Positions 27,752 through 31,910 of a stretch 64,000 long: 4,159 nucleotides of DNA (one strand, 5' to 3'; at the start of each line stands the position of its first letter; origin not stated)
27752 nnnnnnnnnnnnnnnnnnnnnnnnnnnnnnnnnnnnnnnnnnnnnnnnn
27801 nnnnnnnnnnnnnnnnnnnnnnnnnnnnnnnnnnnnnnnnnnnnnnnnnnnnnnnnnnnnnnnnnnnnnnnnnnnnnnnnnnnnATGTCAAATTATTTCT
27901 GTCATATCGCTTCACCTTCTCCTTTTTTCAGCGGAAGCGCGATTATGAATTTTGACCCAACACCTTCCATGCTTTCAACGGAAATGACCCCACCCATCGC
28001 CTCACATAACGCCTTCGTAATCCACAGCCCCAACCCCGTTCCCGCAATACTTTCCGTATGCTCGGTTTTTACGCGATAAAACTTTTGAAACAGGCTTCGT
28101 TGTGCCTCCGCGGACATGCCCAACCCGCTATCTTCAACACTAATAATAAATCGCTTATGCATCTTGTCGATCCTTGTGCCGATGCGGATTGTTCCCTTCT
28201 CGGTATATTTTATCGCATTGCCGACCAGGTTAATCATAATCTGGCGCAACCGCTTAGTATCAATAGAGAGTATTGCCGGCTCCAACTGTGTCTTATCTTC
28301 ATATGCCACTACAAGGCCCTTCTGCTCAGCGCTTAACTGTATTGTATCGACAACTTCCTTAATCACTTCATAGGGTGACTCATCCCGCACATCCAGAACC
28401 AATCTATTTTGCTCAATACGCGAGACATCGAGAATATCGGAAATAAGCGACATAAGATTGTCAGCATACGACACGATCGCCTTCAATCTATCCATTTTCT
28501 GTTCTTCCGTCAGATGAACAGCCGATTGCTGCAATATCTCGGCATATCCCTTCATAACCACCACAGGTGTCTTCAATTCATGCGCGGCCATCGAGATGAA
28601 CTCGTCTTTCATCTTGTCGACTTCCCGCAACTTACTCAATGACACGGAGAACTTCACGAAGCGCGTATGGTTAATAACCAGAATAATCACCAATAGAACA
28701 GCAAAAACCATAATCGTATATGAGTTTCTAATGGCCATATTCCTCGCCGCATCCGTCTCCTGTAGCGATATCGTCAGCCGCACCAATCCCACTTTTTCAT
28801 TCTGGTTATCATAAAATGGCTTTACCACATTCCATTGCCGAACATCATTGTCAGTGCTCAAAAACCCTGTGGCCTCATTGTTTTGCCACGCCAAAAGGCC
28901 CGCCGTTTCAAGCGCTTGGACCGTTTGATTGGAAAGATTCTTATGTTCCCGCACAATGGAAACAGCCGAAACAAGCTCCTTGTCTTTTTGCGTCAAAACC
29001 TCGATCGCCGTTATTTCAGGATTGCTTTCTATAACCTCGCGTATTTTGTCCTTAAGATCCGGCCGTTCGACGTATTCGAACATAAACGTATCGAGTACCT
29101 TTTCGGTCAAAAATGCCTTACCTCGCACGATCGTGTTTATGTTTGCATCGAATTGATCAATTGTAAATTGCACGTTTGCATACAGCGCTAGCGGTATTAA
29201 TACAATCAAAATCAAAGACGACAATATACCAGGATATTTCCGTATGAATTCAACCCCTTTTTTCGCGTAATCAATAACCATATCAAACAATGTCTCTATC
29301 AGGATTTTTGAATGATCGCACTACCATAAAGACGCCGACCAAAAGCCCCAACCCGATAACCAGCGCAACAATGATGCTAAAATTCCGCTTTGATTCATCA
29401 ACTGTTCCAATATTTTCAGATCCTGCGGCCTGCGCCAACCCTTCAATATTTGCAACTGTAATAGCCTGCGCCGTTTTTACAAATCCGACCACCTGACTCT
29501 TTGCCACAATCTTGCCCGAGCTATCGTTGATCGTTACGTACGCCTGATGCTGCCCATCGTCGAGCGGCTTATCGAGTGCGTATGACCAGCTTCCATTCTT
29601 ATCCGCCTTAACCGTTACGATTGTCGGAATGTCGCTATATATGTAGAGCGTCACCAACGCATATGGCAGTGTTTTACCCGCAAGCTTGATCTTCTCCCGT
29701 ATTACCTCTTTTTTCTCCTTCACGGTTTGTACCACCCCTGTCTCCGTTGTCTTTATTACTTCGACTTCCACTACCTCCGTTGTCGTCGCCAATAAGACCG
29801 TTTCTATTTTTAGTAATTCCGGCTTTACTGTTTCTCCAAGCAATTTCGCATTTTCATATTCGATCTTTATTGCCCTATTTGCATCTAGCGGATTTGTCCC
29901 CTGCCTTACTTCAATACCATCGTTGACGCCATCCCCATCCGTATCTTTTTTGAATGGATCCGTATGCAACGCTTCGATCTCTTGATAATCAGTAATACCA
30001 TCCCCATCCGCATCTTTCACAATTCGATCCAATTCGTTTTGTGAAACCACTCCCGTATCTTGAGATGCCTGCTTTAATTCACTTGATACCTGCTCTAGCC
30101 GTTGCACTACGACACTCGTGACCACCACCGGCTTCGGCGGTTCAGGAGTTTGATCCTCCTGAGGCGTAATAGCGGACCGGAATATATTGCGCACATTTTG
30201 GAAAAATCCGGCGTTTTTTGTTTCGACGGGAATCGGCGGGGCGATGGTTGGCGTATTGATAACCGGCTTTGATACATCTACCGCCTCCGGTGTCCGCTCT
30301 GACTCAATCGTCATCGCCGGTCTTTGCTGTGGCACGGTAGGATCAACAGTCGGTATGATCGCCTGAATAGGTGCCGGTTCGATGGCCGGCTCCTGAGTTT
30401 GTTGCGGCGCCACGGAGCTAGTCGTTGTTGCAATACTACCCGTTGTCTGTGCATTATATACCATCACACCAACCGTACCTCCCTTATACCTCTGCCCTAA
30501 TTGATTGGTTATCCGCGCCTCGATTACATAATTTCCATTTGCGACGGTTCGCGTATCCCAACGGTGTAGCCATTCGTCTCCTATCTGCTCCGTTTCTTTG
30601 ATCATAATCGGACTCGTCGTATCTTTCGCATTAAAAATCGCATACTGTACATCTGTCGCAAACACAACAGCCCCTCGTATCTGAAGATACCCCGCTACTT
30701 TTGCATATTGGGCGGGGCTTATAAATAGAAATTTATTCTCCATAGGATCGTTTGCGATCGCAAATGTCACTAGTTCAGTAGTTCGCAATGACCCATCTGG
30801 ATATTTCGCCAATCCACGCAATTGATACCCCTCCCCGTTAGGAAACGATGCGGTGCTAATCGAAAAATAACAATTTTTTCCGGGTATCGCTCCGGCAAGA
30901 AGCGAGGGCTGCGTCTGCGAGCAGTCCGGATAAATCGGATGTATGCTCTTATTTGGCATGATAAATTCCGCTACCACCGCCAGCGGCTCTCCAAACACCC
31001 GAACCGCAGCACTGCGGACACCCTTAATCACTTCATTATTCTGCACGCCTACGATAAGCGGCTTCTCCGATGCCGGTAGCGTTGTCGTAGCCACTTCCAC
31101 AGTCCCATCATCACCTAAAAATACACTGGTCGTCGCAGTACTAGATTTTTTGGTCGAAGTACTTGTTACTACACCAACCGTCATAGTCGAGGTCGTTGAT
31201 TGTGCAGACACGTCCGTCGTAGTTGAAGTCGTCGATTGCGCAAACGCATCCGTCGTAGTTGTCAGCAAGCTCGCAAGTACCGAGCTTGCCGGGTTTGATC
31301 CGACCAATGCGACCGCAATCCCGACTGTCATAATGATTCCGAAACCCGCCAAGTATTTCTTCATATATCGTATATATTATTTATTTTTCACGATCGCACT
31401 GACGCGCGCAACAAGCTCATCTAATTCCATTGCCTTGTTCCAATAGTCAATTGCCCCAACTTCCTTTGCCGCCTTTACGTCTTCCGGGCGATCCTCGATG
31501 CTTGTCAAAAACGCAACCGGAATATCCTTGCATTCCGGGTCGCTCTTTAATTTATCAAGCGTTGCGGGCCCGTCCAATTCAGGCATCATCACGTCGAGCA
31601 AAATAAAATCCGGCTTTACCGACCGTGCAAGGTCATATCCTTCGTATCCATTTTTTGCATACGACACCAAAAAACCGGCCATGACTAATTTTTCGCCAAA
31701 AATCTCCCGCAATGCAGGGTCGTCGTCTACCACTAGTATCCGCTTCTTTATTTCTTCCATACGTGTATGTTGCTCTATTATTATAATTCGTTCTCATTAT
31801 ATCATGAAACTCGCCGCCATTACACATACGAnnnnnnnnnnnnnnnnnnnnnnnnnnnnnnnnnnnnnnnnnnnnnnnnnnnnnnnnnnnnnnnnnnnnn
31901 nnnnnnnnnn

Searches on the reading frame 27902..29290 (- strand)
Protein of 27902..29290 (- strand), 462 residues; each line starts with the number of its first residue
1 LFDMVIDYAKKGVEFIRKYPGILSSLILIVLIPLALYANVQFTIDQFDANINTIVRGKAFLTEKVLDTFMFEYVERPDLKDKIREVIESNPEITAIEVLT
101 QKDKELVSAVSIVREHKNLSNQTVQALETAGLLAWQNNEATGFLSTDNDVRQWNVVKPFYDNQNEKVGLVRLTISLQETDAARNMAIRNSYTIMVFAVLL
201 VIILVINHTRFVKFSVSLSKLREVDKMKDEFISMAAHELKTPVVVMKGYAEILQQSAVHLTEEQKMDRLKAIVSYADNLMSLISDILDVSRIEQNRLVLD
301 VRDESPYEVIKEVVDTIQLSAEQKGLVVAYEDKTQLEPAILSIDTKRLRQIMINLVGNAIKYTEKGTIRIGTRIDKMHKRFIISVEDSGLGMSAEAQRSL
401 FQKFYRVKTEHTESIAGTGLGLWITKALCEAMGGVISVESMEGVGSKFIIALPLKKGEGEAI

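Call 73: search_protein_families(library=pfam, proteins=[window:27902-29290:-], max_evalue=0.00001)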
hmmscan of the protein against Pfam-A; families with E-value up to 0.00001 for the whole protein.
window:27902-29290:- (462 aa): 2 families
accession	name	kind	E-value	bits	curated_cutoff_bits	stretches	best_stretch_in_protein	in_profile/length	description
PF02518.31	HATPase_c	-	2.7e-26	92.6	26.4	1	344-455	2-110/111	Histidine kinase-, DNA gyrase B-, and HSP90-like ATPase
PF00512.31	HisKA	-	3.1e-15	56.4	26.9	1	227-294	1-65/66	His Kinase A (phospho-acceptor) domain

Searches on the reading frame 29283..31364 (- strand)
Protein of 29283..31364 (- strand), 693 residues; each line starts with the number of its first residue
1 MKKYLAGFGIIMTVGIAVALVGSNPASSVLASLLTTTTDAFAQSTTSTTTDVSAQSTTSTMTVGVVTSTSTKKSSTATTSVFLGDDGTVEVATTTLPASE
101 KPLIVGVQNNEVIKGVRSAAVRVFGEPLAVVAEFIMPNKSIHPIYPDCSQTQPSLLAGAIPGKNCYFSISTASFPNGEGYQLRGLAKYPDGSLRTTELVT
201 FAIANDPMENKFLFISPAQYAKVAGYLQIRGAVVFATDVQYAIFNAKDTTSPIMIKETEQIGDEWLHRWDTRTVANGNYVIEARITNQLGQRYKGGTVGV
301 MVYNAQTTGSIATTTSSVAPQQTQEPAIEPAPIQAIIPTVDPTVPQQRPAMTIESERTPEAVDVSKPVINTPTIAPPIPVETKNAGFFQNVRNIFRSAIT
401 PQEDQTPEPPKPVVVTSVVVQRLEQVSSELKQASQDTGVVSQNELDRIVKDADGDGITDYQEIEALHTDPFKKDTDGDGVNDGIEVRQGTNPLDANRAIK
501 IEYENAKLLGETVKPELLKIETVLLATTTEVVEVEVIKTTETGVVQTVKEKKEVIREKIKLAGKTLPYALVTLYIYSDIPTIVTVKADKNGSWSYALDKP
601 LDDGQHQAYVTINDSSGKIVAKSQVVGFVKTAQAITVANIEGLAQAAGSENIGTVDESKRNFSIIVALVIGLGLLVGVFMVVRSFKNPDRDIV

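Call 73: search_protein_families(library=pfam, proteins=[window:29283-31364:-], max_evalue=0.00001)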
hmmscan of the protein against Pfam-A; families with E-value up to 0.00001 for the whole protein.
window:29283-31364:- (693 aa): 2 families
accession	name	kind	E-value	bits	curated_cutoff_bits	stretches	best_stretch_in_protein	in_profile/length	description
PF18884.5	TSP3_bac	-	9.5e-16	57.8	25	1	474-495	1-22/22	Bacterial TSP3 repeat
PF19077.6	Big_13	-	5e-07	30.6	27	1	560-623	30-94/102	Bacterial Ig-like domain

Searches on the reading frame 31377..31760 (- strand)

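Call 75: search_protein_families(library=pfam, proteins=[window:31377-31760:-], max_evalue=0.0001)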
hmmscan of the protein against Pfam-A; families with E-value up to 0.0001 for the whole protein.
window:31377-31760:- (127 aa): 1 family
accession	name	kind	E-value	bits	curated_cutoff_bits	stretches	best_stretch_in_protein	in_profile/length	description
PF00072.30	Response_reg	-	1.4e-22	80.3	30.2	1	8-120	1-110/111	Response regulator receiver domain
